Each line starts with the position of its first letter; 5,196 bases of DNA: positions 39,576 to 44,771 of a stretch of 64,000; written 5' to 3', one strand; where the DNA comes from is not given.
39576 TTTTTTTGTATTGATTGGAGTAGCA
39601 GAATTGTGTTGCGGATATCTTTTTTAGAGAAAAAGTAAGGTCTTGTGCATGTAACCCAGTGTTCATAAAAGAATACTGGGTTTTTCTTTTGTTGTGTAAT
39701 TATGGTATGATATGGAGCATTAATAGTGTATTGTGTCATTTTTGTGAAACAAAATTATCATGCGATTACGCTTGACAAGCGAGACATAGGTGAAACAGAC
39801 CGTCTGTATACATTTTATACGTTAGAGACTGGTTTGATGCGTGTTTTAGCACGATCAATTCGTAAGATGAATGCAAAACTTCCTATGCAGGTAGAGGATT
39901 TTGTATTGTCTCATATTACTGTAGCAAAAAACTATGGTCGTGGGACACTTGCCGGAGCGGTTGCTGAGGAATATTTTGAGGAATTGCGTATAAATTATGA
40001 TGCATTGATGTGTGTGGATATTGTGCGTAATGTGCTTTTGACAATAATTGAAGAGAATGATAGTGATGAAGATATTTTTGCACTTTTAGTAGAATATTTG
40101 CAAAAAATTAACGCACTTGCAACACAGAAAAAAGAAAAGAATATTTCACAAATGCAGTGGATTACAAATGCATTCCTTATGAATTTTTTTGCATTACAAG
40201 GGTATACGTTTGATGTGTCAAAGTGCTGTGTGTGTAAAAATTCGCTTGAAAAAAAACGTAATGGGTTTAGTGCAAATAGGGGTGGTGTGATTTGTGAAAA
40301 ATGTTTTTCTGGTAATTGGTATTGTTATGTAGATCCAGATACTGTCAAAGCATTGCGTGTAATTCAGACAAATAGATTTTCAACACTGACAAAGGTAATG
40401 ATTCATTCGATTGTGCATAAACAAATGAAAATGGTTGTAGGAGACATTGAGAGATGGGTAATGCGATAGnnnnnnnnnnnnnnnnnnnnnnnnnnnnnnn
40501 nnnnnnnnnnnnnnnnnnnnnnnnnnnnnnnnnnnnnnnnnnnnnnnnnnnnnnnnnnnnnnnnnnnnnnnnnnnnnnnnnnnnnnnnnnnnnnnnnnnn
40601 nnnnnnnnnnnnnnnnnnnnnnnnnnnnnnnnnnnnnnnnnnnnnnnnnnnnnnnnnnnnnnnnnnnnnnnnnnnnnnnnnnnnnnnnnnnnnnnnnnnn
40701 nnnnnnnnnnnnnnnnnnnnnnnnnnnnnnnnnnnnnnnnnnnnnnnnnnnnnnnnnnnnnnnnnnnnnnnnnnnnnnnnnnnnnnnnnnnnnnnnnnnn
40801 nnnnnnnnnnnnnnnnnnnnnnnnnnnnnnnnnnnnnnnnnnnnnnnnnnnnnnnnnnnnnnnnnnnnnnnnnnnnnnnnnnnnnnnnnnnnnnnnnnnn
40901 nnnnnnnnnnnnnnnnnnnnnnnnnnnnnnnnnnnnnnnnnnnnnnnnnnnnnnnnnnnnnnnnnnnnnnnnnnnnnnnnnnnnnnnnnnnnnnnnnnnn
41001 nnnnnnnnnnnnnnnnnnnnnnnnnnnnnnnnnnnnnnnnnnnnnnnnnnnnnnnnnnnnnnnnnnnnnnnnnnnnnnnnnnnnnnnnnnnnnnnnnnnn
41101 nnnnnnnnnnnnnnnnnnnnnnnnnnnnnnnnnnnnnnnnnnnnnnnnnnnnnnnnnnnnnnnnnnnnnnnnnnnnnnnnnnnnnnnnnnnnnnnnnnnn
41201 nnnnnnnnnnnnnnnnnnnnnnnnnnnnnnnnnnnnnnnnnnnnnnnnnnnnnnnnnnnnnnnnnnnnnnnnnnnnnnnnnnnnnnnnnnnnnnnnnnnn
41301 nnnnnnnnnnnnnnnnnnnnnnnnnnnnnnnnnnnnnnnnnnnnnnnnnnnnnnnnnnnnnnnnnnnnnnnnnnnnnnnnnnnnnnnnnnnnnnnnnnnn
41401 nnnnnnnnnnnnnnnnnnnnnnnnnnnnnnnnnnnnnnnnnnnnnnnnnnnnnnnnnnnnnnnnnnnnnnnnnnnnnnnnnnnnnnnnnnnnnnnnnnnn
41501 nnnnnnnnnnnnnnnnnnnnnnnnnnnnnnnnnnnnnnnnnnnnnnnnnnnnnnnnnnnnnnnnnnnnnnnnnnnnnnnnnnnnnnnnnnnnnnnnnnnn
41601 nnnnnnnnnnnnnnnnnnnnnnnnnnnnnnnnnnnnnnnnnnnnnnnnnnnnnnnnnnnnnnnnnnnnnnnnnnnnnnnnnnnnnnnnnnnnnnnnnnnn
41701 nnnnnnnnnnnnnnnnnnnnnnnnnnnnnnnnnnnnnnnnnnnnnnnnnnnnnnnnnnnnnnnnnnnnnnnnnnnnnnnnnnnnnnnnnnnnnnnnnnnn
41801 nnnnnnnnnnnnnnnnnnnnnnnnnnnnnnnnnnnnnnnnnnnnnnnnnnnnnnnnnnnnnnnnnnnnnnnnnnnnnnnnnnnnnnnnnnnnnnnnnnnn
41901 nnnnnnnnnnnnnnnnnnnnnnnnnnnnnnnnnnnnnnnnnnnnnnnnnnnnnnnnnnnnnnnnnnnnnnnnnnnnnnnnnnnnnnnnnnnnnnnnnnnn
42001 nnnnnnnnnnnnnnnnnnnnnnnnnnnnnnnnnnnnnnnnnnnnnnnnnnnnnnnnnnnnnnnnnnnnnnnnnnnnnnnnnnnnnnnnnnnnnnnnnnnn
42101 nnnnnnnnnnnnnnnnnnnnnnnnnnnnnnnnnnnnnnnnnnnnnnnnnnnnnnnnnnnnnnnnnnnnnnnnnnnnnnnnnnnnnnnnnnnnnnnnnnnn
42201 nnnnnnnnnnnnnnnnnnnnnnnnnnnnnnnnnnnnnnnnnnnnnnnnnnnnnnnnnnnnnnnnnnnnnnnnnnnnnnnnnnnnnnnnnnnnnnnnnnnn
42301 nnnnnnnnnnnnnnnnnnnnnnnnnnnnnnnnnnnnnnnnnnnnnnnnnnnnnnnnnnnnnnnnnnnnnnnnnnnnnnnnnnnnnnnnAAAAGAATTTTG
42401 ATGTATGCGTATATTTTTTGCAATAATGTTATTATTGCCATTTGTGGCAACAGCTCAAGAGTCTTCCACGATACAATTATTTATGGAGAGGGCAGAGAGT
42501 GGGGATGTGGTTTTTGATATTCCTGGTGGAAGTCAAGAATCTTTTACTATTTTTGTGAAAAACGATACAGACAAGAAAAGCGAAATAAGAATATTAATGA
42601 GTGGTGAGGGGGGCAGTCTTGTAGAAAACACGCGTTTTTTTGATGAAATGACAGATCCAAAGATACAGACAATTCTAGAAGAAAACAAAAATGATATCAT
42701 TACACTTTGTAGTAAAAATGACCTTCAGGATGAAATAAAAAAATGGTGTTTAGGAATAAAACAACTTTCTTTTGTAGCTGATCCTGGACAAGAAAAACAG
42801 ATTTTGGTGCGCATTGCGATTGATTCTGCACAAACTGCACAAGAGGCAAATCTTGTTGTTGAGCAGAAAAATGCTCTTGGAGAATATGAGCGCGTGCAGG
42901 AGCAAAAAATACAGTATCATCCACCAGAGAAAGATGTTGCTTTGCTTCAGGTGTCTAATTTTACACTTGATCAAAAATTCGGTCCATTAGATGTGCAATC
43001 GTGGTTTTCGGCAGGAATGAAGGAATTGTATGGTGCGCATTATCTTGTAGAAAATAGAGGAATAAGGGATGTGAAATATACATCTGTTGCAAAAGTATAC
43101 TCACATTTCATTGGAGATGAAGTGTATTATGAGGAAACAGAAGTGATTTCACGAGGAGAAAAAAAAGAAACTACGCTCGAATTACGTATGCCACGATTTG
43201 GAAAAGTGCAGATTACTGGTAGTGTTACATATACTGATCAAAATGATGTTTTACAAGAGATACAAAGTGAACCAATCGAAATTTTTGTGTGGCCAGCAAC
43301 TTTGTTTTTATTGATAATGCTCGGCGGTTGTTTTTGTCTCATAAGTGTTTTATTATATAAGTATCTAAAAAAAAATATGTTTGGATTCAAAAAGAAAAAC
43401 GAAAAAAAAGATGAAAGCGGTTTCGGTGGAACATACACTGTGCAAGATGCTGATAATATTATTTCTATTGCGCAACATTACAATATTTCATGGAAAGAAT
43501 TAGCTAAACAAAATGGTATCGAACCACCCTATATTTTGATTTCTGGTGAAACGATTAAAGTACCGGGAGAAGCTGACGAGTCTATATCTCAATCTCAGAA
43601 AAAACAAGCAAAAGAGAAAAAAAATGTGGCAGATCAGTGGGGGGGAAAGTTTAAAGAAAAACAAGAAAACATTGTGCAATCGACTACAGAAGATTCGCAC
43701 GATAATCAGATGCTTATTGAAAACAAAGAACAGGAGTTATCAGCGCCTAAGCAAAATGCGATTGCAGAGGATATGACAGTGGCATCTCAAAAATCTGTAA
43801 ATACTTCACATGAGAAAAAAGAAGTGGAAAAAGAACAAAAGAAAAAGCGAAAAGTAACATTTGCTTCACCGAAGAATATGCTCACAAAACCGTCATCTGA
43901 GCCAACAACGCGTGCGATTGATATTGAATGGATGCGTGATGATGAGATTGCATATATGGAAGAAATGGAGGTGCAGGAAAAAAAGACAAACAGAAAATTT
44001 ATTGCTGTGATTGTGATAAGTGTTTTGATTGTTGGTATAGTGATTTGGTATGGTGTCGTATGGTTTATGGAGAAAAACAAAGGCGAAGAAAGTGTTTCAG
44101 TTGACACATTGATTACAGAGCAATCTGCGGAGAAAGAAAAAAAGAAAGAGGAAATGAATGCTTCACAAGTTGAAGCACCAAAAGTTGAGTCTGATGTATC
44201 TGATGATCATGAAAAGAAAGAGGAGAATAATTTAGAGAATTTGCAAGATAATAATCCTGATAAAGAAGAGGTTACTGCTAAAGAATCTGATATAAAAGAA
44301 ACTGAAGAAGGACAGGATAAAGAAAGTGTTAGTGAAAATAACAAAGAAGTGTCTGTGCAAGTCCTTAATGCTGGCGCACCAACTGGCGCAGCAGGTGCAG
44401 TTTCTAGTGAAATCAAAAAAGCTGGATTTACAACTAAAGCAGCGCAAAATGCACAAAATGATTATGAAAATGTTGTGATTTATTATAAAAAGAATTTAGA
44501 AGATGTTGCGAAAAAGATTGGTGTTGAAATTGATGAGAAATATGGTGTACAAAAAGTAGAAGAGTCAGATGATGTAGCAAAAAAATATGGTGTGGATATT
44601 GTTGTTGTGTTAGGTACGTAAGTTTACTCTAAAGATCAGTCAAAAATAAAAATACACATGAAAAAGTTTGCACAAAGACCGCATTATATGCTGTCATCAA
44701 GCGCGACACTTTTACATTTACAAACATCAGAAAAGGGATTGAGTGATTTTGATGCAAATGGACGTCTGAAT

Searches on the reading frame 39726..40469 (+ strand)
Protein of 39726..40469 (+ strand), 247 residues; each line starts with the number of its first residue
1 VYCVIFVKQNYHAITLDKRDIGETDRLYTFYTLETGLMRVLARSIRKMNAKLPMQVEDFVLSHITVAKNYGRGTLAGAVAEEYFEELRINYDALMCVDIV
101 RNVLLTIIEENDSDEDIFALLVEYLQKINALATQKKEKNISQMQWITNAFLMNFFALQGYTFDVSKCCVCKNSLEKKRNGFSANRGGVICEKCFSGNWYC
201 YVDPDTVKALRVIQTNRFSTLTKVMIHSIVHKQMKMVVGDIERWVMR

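Call 53: search_protein_families(library=pfam, proteins=[window:39726-40469:+], max_evalue=0.0001)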
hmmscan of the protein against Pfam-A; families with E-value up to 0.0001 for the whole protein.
window:39726-40469:+ (247 aa): 2 families
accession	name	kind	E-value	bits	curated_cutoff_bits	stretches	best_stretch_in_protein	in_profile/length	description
PF02565.21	RecO_C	-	3.9e-12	46.6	22.1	1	90-228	3-131/157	Recombination protein O C terminal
PF11967.14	RecO_N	-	4.7e-10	39.8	27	1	10-75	5-71/80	Recombination protein O N terminal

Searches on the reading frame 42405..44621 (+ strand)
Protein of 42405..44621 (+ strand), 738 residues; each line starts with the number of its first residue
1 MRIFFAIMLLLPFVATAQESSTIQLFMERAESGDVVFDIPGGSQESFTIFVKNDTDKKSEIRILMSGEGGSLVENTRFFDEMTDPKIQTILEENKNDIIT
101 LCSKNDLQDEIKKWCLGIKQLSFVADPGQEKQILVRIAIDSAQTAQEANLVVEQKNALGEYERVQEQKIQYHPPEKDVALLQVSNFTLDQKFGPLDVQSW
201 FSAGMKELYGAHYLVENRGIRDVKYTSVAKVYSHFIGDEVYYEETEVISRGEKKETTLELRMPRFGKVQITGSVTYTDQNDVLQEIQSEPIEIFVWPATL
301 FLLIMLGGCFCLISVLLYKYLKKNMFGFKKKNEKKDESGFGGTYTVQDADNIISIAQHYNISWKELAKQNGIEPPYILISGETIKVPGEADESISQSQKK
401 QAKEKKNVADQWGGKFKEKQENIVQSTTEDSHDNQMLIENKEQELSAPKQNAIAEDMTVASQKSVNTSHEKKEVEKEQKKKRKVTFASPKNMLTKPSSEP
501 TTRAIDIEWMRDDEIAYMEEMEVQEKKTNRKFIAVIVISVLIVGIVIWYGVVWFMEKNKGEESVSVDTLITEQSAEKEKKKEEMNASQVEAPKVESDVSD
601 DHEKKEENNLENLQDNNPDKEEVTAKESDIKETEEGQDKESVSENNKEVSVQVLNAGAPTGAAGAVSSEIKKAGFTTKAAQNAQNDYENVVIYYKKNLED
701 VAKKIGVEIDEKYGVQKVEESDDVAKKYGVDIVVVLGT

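Call 81: search_protein_families(library=pfam, proteins=[window:42405-44621:+], max_evalue=0.001)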
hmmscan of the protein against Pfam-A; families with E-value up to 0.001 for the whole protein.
window:42405-44621:+ (738 aa): 2 families
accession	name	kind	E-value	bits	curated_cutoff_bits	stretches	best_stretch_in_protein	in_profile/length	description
PF13399.11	LytR_C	-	5e-10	40.6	22.2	1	648-738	1-84/86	LytR cell envelope-related transcriptional attenuator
PF01476.26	LysM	-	5.1e-09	36.4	20.9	1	344-387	1-43/43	LysM domain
